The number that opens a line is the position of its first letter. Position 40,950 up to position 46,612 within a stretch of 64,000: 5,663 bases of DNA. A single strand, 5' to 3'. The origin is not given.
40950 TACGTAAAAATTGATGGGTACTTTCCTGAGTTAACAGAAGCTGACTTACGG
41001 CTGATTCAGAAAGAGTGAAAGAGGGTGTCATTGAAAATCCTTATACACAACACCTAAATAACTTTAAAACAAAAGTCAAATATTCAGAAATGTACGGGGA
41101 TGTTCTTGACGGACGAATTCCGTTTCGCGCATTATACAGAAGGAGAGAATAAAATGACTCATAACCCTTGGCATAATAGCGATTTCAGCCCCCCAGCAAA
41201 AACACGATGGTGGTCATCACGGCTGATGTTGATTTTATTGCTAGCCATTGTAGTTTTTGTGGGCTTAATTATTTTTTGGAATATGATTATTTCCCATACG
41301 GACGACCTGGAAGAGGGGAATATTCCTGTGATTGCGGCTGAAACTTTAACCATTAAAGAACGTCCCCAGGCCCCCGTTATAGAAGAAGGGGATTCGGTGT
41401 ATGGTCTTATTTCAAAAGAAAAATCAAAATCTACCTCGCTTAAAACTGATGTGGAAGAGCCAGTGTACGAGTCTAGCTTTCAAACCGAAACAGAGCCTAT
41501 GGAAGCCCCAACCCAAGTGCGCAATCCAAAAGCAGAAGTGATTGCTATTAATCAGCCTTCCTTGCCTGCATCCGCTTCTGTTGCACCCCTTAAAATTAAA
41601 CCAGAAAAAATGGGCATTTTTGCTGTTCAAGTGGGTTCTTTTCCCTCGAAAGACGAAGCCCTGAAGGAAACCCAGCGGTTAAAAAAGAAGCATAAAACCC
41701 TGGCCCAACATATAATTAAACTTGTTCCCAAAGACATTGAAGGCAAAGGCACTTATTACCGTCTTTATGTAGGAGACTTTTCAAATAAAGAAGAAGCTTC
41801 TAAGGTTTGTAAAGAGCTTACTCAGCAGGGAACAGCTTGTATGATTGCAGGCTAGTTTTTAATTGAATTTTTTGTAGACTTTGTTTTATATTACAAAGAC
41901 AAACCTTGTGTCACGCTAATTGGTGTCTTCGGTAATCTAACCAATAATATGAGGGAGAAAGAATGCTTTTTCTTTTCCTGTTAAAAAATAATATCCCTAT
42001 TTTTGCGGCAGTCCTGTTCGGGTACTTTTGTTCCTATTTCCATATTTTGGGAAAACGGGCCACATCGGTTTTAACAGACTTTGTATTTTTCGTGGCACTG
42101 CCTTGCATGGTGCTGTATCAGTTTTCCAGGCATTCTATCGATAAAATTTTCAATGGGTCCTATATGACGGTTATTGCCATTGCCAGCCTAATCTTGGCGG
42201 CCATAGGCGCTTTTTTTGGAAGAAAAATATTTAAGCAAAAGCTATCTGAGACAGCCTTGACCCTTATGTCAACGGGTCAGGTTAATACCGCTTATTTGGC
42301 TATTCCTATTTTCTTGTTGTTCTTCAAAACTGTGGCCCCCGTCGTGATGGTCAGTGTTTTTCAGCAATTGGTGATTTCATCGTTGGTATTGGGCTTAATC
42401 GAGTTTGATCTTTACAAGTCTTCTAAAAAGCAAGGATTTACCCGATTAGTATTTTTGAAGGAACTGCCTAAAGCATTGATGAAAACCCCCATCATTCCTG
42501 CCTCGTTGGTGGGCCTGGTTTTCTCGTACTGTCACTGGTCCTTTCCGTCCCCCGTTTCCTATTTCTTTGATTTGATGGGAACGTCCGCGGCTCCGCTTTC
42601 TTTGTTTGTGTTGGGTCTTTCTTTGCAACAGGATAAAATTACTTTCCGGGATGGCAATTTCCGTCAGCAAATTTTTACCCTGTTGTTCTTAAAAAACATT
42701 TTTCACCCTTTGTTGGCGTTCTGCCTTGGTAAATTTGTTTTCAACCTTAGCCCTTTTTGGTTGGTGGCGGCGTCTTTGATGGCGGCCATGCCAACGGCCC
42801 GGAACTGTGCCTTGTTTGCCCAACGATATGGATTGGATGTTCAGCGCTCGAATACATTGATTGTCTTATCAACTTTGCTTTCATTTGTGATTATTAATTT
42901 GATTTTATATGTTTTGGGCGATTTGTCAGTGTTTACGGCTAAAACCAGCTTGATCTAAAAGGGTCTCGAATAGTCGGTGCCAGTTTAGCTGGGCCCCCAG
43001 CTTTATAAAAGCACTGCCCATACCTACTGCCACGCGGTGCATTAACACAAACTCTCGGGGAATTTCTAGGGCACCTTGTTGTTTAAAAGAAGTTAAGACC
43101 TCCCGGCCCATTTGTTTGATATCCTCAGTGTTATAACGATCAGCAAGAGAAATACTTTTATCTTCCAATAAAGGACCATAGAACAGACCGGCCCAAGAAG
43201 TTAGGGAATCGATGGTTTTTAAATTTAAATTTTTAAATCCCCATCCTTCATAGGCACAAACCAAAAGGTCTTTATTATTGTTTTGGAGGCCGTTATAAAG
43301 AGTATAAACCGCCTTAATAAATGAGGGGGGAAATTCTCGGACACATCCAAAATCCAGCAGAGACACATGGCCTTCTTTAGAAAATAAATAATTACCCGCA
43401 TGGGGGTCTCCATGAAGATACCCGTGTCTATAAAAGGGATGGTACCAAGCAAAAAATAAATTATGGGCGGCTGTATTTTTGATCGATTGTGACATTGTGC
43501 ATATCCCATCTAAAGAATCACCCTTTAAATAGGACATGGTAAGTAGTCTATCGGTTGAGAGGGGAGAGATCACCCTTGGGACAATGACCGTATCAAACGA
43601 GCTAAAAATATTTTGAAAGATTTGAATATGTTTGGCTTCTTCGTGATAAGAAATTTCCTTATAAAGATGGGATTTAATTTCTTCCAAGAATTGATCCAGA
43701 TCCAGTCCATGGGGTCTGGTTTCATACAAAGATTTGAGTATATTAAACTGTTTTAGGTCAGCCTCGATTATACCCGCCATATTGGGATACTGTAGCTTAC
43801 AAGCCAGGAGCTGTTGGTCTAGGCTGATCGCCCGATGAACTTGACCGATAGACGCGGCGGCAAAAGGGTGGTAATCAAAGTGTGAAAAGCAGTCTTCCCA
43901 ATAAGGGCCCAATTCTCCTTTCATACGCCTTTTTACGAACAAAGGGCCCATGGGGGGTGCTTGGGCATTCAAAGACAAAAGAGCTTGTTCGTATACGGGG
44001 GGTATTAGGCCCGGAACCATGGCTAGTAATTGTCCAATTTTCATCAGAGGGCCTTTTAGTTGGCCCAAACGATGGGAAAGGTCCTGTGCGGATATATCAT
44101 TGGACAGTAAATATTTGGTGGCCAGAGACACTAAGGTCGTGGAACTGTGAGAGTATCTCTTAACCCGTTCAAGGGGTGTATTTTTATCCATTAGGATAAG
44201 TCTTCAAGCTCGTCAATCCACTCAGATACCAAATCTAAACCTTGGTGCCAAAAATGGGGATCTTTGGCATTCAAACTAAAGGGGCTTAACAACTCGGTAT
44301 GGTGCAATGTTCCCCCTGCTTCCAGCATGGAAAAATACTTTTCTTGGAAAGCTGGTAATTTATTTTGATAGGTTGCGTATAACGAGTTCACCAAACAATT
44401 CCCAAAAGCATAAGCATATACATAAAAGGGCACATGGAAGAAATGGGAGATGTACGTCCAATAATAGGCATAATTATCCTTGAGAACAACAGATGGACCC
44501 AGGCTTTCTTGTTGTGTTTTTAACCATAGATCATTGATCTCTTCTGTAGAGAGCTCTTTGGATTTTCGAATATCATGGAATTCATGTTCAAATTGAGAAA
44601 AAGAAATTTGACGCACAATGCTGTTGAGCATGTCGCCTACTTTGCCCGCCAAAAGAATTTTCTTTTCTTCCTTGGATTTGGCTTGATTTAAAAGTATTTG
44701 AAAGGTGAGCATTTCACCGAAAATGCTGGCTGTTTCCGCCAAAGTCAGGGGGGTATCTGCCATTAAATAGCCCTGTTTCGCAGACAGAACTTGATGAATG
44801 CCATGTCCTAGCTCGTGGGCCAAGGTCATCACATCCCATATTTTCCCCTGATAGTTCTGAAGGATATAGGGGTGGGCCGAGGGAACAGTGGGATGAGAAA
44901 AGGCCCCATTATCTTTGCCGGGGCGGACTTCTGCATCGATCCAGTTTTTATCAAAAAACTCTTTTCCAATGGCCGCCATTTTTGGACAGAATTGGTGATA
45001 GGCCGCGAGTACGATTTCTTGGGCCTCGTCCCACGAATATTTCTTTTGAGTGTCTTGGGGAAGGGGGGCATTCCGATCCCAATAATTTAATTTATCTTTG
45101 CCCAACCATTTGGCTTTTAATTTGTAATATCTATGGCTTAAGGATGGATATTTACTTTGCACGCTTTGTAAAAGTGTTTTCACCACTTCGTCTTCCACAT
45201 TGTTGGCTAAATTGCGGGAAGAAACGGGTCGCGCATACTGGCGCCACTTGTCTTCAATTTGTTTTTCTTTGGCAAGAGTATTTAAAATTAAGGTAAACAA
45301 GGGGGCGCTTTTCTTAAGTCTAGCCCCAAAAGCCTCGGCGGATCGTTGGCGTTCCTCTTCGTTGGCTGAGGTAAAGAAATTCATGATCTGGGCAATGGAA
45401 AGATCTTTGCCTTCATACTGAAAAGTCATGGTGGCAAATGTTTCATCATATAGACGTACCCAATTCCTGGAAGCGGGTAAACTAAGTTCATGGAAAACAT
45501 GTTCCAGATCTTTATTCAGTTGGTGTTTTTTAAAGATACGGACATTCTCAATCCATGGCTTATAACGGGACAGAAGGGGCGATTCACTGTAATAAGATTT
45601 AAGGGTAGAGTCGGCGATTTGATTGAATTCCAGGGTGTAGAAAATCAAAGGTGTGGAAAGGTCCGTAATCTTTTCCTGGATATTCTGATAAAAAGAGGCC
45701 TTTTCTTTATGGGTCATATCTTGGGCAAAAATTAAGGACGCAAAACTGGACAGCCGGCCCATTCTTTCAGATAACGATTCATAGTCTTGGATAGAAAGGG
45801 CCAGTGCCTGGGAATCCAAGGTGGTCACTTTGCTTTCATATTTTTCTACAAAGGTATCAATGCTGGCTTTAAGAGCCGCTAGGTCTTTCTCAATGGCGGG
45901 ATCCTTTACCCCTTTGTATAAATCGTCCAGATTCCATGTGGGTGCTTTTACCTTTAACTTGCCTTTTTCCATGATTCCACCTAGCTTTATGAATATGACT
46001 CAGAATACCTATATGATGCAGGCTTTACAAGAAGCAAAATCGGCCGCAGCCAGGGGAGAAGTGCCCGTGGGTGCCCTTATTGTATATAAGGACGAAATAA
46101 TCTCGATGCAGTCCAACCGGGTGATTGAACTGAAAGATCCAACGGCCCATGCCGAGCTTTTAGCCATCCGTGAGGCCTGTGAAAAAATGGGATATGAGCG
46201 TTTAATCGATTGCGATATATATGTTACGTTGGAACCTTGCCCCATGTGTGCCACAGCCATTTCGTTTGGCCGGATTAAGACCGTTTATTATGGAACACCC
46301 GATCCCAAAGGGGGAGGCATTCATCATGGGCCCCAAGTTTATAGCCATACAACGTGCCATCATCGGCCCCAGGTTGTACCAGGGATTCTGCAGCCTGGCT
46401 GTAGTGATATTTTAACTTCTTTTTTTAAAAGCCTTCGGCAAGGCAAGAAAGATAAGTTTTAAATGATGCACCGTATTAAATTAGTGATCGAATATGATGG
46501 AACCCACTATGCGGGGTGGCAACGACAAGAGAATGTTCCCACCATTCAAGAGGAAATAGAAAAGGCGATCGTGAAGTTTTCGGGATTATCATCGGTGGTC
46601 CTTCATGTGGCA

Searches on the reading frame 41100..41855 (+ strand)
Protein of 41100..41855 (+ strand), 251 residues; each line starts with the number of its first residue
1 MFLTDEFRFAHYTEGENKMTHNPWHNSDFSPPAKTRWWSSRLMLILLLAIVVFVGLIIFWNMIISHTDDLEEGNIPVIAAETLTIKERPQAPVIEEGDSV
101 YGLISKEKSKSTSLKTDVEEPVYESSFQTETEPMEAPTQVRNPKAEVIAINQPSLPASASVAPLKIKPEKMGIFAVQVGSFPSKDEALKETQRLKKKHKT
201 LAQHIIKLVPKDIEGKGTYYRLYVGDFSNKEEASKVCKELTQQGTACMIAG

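Call 54: search_protein_families(library=pfam, proteins=[window:41100-41855:+], max_evalue=0.00001)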
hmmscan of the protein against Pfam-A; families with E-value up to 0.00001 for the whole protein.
window:41100-41855:+ (251 aa): 1 family
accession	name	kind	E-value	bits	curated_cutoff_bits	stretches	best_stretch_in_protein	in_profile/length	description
PF05036.18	SPOR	-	1.1e-16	61.4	21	1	172-249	3-74/76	SPOR domain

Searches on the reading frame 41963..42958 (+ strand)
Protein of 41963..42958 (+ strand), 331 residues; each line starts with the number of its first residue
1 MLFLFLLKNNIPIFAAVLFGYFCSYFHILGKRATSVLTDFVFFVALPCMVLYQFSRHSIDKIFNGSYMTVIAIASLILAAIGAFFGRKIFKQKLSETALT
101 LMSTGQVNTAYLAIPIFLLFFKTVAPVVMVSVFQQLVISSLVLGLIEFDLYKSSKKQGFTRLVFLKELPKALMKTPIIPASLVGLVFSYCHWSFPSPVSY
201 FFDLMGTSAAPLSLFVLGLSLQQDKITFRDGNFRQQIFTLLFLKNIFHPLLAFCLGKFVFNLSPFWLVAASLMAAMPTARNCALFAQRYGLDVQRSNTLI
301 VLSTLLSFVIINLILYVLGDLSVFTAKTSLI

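Call 54: search_protein_families(library=pfam, proteins=[window:41963-42958:+], max_evalue=0.00001)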
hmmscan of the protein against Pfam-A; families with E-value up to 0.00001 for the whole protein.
window:41963-42958:+ (331 aa): 1 family
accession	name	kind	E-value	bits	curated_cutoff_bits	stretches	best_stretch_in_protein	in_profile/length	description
PF03547.23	Mem_trans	-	4.1e-29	101.7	25.7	1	9-314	5-342/343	Membrane transport protein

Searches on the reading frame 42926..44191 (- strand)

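Call 54: search_protein_families(library=pfam, proteins=[window:42926-44191:-], max_evalue=0.00001)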
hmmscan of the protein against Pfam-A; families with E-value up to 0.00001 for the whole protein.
window:42926-44191:- (421 aa): 1 family
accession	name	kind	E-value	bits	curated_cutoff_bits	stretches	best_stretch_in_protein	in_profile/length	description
PF03109.22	ABC1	-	1.5e-52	178.6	22.9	1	74-308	2-238/244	ABC1 atypical kinase-like domain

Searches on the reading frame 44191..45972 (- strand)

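Call 55: search_protein_families(library=pfam, proteins=[window:44191-45972:-], max_evalue=0.00001)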
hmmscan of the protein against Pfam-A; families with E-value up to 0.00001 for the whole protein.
window:44191-45972:- (593 aa): 2 families
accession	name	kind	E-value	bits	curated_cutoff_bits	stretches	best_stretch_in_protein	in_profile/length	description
PF01432.26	Peptidase_M3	-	4.2e-49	168.6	27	1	202-578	5-454/457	Peptidase family M3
PF08439.15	Peptidase_M3_N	-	4.4e-16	59.3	25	1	115-184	1-70/70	Oligopeptidase F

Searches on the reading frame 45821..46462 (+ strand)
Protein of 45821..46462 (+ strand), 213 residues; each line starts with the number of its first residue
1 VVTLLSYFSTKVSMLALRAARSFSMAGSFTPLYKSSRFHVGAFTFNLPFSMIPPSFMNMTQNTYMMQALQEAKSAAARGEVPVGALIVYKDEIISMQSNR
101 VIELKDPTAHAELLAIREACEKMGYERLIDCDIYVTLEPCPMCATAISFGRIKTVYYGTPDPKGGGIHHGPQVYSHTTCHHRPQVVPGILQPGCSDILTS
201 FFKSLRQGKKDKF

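Call 55: search_protein_families(library=pfam, proteins=[window:45821-46462:+], max_evalue=0.00001)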
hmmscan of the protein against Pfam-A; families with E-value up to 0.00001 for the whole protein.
window:45821-46462:+ (213 aa): 2 families
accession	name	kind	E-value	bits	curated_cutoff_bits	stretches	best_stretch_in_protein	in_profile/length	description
PF14437.12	MafB19-deam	-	3.4e-31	108.5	27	1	60-206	2-142/142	MafB19-like deaminase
PF00383.29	dCMP_cyt_deam_1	-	2e-26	92.3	25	1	61-159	4-102/102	Cytidine and deoxycytidylate deaminase zinc-binding region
